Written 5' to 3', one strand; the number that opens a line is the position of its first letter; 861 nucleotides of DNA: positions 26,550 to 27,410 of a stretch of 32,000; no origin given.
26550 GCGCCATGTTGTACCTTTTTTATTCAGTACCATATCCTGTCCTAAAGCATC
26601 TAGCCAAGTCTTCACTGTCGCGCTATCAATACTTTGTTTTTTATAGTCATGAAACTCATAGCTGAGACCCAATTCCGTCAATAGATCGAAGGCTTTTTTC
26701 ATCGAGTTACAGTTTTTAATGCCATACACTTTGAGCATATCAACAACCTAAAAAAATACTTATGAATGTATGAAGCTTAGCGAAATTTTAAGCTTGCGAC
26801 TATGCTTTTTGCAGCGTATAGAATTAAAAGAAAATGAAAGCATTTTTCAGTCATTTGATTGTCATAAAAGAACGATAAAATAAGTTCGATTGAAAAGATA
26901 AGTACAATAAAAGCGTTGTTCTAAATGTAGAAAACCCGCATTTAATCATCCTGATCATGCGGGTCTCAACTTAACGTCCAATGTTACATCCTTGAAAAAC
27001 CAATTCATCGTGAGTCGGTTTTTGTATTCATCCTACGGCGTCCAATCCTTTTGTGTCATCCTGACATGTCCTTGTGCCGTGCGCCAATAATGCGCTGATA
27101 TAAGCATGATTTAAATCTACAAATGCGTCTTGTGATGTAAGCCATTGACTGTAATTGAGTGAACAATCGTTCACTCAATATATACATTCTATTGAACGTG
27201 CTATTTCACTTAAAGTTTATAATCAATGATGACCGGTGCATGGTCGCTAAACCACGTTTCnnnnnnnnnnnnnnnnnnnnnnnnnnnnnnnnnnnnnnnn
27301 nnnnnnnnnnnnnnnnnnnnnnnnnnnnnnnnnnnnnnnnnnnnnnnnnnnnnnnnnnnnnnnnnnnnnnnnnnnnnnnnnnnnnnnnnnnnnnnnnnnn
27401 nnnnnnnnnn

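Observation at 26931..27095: Candidate CsrA/RsmA-titrating sRNA hidden in the yffB-xthA spacer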

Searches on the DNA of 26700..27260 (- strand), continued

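Call 52: search_with_rna_model(model_id=R1, sources=[window, L001, L002, L003, L004, L005, L006, L007, L008, L009, L010, L011, L012, L013, L014, L015, L016, L017, L018, L019, L020, L021, L022, L023, L024, L025, L026, L027, L028, L029, L030, L031, L032, L033, L034, L035, L036, L037, L038, L039, L040, L041, L042, L043, L044, L045, L046, L047, L048, L049, L050, L051, L052, L053, L054, L055, L056, L057, L058, L059, L060, L061, L062, L063, L064, L065, L066, L067, L068, L069, L070, L071, L072, L073, L075, L080], max_evalue=1e-10, make_alignment=true)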
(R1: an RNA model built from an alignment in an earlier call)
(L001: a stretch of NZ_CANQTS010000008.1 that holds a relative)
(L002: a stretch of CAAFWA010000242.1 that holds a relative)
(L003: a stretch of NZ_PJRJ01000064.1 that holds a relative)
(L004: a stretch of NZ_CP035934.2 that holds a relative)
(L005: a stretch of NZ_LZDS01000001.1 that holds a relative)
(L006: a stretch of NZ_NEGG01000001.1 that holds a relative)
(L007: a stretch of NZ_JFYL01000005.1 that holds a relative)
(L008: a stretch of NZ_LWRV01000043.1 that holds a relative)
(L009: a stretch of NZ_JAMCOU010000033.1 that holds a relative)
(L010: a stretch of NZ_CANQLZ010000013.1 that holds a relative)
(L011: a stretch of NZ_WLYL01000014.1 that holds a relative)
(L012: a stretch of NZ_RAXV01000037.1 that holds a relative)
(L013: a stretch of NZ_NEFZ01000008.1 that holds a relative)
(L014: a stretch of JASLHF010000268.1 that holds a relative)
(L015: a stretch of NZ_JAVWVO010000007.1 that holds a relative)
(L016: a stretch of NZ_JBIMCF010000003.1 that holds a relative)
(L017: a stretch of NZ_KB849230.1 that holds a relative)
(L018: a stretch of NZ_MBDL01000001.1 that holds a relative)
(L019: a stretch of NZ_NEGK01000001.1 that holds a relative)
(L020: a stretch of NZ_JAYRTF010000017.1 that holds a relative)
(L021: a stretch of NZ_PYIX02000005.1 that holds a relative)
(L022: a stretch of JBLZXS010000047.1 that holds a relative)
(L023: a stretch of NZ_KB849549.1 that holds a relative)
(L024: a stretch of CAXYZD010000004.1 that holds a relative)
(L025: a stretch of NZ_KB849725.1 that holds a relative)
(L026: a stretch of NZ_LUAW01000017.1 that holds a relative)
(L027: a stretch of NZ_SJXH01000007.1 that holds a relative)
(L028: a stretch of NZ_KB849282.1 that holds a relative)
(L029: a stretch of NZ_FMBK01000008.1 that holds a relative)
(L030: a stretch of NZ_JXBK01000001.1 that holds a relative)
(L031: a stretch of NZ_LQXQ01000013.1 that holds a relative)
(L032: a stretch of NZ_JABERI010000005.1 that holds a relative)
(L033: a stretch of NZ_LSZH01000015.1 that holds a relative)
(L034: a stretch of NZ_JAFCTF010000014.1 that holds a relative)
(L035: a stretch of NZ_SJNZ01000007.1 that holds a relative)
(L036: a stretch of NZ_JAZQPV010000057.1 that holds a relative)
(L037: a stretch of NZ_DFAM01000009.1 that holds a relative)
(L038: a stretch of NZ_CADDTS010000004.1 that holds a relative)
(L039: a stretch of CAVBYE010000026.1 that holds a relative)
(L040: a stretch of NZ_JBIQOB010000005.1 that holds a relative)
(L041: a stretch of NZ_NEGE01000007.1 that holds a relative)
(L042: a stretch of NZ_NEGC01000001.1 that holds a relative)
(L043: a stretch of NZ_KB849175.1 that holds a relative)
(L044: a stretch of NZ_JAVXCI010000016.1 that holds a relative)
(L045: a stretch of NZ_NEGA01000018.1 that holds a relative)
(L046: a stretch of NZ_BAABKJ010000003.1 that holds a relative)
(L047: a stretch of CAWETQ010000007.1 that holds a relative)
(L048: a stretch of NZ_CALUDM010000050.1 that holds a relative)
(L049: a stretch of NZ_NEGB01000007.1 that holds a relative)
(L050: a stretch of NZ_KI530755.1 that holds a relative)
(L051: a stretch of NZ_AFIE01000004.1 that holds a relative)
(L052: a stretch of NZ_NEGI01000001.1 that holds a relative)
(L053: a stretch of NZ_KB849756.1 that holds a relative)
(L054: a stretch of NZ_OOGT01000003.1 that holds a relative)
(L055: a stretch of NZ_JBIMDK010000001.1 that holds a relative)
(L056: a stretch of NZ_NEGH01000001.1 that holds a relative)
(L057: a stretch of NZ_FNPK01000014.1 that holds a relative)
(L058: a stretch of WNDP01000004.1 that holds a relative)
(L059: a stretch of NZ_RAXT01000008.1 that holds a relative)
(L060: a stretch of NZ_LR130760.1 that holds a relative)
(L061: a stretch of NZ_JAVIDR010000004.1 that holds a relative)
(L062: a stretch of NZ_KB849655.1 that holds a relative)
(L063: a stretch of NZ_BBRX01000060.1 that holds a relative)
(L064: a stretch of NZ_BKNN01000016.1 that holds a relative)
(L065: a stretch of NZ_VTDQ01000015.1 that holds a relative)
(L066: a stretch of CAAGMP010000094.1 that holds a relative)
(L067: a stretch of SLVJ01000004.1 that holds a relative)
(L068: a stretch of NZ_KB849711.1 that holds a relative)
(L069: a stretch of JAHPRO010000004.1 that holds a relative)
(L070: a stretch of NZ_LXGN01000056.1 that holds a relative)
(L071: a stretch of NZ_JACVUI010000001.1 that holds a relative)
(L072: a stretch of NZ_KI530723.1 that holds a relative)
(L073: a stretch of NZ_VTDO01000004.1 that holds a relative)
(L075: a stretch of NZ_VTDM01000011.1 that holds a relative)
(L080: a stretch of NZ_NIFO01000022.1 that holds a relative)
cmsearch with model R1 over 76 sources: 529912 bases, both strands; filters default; matches with E-value up to 1e-10: 76.
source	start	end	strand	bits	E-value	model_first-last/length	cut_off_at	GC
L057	3958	4110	+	179.5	5.4e-49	1-152/152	no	0.43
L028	3997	4149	+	177.7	1.8e-48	1-152/152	no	0.41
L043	3958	4110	+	177.5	1.9e-48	1-152/152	no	0.44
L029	3974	4126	+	177.3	2.3e-48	1-152/152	no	0.44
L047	3958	4110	+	175.4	7.7e-48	1-152/152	no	0.44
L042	3958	4109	+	174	2e-47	1-152/152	no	0.44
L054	3961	4111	+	172.5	5.3e-47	1-152/152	no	0.42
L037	3973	4124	+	172.5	5.4e-47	1-152/152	no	0.45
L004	3970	4120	+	172.3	6e-47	1-152/152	no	0.4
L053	3995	4146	+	172.1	7.1e-47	1-152/152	no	0.43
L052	3953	4105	+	172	7.5e-47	1-152/152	no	0.42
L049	3952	4104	+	171.2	1.3e-46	1-152/152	no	0.45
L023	4042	4192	+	170.7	1.8e-46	1-152/152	no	0.43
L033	3973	4124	+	170.2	2.4e-46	1-152/152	no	0.45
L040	3973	4124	+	169.6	3.6e-46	1-152/152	no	0.44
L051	3955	4106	+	169.4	4.1e-46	1-152/152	no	0.42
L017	3993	4145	+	169.3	4.4e-46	1-152/152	no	0.45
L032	3973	4123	+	168.8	6.2e-46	1-152/152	no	0.45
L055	3973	4124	+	168.7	6.6e-46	1-152/152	no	0.42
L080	3956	4106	+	168.5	7.4e-46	1-152/152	no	0.42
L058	3995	4145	+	168.4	8.2e-46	1-152/152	no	0.41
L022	3972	4123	+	168.3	8.7e-46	1-152/152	no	0.45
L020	3612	3764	+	168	1e-45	1-152/152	no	0.44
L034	3973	4123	+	167.5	1.4e-45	1-152/152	no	0.45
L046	3377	3528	+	166.9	2.2e-45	1-152/152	no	0.45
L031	3957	4108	+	166.9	2.2e-45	1-152/152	no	0.44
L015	3993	4145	+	166.4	3.1e-45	1-152/152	no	0.44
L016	3993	4145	+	166.3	3.3e-45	1-152/152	no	0.44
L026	3956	4109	+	166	4e-45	1-152/152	no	0.44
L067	3945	4097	+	165.9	4.2e-45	1-152/152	no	0.42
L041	3971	4121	+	165.5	5.6e-45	1-152/152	no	0.43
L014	3970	4123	+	165.3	6.2e-45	1-152/152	no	0.44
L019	3956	4108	+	165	7.5e-45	1-152/152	no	0.46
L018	3956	4109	+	164.8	8.9e-45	1-152/152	no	0.44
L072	4146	4300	+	164.7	9.4e-45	1-152/152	no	0.41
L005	3973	4123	+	164.3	1.2e-44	1-152/152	no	0.42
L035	3973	4124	+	164.3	1.2e-44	1-152/152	no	0.46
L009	3974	4124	+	164.2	1.3e-44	1-152/152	no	0.42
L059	3956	4106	+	164.1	1.4e-44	1-152/152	no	0.43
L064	3937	4092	+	164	1.5e-44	1-152/152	no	0.41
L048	3955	4105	+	163.4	2.2e-44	1-152/152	no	0.43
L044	3954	4105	+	163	2.9e-44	1-152/152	no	0.49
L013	3993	4144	+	162.9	3.1e-44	1-152/152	no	0.45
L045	3590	3740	+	162.6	3.7e-44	1-152/152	no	0.42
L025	3957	4109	+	162.4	4.2e-44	1-152/152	no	0.46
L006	3971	4121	+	162.2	4.9e-44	1-152/152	no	0.44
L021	3983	4135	+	161.5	8e-44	1-152/152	no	0.44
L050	3974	4124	+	160.7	1.3e-43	1-152/152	no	0.47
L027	3973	4123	+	160.7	1.4e-43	1-152/152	no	0.46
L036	3973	4123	+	160.4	1.6e-43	1-152/152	no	0.46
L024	3985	4136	+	159.4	3.2e-43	1-152/152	no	0.43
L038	3973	4123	+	159.2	3.5e-43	1-152/152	no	0.46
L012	3980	4131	+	158.8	4.6e-43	1-152/152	no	0.42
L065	4108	4260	+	158.4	5.8e-43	1-152/152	no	0.41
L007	3955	4100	+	155.7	3.5e-42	1-152/152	no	0.42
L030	3974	4126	+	155.1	5.3e-42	1-152/152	no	0.48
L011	3964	4110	+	152.7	2.6e-41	1-152/152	no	0.43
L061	3944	4092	+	152.5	2.9e-41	1-152/152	no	0.45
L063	3943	4093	+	152.2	3.7e-41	1-152/152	no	0.45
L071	3936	4077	+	151.7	5e-41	1-152/152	no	0.46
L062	3968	4115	+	151.2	7e-41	1-152/152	no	0.45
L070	3938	4079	+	150.7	9.4e-41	1-152/152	no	0.46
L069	3938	4078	+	150.4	1.2e-40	1-152/152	no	0.45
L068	3938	4078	+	150.1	1.4e-40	1-152/152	no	0.47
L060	3958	4098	+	150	1.6e-40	1-152/152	no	0.46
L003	1848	1997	+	148.2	5e-40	1-152/152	no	0.45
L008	2289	2435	+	148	5.8e-40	1-152/152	no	0.44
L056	3981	4123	+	147.5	8e-40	1-152/152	no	0.48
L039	3952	4103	+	147.4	8.3e-40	1-152/152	no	0.45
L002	3770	3920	+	145.7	2.7e-39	1-152/152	no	0.45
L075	4070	4220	+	144.3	6.5e-39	1-152/152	no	0.41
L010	3946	4095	+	143.1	1.5e-38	1-152/152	no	0.45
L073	4019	4169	+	142.1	2.8e-38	1-152/152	no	0.42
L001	3946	4096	+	140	1.2e-37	1-152/152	no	0.46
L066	3936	4080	+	115.7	1e-30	1-152/152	no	0.43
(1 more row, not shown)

Alignment A3: 76 matches aligned to the model, 165 columns, each read 5' to 3' on its own strand. Consensus structure (alignment columns), stored with it:
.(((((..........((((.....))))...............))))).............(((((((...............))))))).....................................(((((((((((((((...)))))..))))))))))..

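Call 70: search_with_rna_model(model_id=R1, sources=[L083, L091, L092, L103, L106, L109, L110, L116, L117, L122, L124, L128, L129, L138, L139, L140, L144, L146, L147, L149, L150, L153, L155, L158, L159, L160, L162, L165, L167, L168, L170, L171, L177, L181, L182, L190, L198, L199, L084, L085, L095, L107, L142, L161, L164, L175, L180], max_evalue=1)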
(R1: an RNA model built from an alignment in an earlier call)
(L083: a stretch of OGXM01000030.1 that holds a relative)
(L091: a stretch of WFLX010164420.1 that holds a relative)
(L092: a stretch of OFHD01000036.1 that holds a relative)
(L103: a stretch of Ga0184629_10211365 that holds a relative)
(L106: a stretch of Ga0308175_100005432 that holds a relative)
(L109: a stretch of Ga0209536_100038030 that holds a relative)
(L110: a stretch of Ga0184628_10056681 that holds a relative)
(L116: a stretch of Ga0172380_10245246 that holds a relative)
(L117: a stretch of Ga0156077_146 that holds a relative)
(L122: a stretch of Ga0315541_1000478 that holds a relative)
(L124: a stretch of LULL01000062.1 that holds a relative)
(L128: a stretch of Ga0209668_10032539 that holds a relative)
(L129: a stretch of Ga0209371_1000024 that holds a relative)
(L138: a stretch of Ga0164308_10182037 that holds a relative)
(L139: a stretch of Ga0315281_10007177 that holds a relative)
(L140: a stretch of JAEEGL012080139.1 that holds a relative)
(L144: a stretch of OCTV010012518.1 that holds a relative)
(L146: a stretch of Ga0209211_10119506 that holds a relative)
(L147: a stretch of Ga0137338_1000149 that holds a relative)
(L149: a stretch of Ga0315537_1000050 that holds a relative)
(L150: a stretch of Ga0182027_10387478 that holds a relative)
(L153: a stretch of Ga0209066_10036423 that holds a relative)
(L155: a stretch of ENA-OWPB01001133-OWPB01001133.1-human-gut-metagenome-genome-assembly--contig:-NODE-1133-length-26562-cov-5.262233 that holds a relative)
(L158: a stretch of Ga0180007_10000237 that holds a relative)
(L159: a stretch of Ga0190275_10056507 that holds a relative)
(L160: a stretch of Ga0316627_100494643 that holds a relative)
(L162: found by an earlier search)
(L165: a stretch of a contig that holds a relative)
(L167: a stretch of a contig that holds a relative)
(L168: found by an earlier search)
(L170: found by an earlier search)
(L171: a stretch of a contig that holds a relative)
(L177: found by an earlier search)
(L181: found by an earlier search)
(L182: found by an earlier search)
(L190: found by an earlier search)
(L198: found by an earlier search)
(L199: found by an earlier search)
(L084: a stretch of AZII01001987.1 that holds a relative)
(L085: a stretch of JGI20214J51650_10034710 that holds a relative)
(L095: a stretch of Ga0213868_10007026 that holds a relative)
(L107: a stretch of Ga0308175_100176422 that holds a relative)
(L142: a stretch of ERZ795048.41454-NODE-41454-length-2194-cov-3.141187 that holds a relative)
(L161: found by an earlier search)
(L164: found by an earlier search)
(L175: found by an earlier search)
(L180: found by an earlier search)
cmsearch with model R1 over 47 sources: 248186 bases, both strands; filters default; matches with E-value up to 1: 7.
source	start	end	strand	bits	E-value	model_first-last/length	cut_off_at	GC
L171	8186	8338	+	169.3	2e-46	1-152/152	no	0.45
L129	1309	1456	-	154.7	3.2e-42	1-152/152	no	0.43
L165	1638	1785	-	154.7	3.2e-42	1-152/152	no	0.43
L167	5450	5597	+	154.7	3.2e-42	1-152/152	no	0.43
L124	4146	4294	+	153.2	8.9e-42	1-152/152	no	0.45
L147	10822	10947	-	12.1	0.26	1-152/152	no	0.56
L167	5559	5672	-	10.4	0.77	1-152/152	no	0.35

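Call 74: search_rna_families(source=window, start=26920, end=27100, threshold=evalue, max_evalue=10, show_alignments=2)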
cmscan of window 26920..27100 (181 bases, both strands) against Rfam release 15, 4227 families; matches with E-value up to 10: 1.
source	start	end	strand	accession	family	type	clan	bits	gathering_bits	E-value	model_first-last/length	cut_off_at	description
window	26981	27067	-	RF01202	sn2991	Gene; snRNA; snoRNA; CD-box;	-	14.8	60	4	1-98/98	no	Small nucleolar RNA sn2991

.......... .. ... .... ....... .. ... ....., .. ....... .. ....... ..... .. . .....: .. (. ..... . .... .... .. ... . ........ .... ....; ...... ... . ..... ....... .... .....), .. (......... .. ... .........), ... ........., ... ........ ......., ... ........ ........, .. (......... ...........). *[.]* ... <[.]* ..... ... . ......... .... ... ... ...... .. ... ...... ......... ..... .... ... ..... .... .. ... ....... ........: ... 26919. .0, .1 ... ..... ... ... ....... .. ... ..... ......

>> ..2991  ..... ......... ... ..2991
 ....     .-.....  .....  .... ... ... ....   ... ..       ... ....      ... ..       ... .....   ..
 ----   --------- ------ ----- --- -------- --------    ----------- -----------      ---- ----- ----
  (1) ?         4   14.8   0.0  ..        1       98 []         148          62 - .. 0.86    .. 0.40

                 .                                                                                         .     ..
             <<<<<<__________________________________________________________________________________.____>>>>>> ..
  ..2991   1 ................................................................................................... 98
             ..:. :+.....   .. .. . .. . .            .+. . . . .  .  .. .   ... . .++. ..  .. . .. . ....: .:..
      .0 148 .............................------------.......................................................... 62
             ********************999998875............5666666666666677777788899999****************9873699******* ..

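Call 79: search_with_rna_model(model_id=R1, sources=[L201, L202], max_evalue=0.001, show_alignments=1)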
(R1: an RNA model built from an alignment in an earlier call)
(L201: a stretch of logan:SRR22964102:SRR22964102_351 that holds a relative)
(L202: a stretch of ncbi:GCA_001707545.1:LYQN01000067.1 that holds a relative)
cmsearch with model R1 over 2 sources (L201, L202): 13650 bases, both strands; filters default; matches with E-value up to 0.001: 2.
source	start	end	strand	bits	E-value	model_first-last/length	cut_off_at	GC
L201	3919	4066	+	154.7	1.8e-43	1-152/152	no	0.43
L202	3919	4066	+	154.7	1.8e-43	1-152/152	no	0.43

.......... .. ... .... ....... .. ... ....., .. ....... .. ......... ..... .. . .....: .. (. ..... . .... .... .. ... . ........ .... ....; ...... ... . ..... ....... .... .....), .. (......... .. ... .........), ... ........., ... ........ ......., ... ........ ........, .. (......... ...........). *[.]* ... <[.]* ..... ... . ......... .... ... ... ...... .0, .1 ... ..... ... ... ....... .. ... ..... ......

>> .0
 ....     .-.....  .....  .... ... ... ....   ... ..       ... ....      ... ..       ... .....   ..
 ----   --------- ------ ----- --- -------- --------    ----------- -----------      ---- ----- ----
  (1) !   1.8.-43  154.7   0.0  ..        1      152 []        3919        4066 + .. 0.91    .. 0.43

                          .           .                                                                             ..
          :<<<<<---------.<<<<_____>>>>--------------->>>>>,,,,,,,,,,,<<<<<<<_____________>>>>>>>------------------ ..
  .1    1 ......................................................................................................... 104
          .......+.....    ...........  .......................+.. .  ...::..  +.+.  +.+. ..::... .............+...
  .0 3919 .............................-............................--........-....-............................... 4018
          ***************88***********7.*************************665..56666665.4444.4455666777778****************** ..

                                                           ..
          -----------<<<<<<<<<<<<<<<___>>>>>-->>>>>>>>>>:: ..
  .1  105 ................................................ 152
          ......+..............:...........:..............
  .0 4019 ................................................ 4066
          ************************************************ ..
